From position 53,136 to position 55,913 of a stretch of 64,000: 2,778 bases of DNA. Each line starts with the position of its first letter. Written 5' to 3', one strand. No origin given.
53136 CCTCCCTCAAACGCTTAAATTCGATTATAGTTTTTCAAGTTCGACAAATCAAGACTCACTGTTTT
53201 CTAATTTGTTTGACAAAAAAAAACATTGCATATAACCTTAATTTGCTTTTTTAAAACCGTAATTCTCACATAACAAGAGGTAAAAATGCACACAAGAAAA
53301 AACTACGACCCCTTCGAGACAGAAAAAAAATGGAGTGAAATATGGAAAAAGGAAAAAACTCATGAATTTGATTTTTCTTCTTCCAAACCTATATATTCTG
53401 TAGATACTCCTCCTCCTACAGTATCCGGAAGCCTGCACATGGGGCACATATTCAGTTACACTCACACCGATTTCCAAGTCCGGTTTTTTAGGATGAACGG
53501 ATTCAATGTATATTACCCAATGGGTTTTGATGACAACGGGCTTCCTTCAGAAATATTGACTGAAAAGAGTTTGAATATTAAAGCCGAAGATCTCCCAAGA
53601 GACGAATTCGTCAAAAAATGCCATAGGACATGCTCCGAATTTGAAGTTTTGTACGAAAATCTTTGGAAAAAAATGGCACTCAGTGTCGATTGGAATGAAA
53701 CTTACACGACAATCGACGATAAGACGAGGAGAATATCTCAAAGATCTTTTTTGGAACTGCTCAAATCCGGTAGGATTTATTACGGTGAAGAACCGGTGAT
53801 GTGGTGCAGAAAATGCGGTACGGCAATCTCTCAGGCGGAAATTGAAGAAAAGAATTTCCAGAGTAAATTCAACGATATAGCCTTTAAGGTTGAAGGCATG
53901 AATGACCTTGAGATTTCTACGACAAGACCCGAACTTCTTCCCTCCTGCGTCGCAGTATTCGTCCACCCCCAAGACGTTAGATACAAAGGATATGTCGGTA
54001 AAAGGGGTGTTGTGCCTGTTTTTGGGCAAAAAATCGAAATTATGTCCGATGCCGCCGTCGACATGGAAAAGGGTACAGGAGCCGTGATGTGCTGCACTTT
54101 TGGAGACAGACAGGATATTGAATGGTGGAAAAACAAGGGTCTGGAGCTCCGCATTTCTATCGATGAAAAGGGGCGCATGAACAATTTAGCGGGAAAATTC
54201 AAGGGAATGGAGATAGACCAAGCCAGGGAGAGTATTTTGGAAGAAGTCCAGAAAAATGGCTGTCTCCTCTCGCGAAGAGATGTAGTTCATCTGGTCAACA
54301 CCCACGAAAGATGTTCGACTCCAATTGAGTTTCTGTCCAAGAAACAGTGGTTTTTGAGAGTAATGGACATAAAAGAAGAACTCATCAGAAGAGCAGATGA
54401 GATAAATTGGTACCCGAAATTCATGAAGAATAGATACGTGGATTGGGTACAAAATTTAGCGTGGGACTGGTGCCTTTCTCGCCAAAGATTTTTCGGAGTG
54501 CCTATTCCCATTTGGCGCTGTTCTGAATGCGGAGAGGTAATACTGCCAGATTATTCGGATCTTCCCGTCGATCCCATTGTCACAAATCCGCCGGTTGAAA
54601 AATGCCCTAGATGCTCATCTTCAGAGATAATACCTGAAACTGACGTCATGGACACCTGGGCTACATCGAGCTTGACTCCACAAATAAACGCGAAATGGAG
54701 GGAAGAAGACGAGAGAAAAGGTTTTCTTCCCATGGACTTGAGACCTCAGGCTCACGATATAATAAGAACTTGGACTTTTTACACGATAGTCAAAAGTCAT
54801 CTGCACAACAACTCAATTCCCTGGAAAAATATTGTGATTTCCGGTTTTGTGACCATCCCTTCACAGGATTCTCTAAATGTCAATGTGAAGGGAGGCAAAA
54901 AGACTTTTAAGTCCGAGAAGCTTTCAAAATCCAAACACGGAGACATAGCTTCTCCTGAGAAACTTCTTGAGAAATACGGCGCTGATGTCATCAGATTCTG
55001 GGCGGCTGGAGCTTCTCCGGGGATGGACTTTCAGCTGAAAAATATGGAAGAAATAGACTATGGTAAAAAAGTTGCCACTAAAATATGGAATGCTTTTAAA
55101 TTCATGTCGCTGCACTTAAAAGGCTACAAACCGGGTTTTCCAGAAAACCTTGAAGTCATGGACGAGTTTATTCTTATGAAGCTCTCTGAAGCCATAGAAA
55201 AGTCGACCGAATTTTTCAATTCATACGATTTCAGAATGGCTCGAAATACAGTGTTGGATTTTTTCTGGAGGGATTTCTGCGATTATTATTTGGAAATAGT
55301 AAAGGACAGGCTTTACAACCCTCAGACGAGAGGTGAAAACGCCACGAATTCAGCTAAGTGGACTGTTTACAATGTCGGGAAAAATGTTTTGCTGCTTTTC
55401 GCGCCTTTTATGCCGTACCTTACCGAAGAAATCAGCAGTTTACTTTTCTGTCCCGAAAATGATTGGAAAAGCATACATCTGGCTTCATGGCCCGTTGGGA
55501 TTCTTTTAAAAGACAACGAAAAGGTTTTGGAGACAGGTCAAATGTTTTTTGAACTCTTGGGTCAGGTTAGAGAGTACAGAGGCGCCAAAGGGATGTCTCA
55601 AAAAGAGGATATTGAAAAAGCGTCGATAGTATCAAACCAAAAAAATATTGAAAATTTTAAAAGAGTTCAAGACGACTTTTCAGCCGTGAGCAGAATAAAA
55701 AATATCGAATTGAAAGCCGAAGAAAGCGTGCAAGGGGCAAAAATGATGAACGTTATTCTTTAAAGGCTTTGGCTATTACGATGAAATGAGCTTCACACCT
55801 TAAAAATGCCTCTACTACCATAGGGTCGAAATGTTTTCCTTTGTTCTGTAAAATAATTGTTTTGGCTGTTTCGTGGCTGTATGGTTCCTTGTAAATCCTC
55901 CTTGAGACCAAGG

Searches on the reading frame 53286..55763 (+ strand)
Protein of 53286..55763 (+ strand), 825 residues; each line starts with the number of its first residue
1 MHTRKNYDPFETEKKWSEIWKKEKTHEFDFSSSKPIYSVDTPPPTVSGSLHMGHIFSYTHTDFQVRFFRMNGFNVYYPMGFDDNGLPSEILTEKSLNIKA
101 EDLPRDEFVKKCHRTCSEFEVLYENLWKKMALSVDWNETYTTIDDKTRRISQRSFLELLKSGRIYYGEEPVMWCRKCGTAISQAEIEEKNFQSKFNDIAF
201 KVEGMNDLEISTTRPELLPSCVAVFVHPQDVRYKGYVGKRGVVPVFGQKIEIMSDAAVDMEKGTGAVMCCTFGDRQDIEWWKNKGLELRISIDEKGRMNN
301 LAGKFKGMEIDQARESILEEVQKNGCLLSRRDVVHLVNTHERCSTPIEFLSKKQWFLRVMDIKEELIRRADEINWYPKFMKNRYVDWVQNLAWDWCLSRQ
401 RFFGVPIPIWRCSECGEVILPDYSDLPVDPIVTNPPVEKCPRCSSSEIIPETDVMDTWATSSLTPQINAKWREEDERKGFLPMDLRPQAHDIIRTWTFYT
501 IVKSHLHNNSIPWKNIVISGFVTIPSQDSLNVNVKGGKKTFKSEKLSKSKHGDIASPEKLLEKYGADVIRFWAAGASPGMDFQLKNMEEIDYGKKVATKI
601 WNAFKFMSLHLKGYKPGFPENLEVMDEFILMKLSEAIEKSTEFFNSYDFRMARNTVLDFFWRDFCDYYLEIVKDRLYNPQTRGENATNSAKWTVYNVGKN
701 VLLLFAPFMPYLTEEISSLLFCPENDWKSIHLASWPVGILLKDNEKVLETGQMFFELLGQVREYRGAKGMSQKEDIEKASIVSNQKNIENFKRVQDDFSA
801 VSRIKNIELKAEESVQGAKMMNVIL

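Call 64: find_encoding_contigs(protein=window:53286-55763:+, flank=500, max_places=3)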
Protein window:53286-55763:+ (825 aa): no gene with exactly this product is on record in the collection.
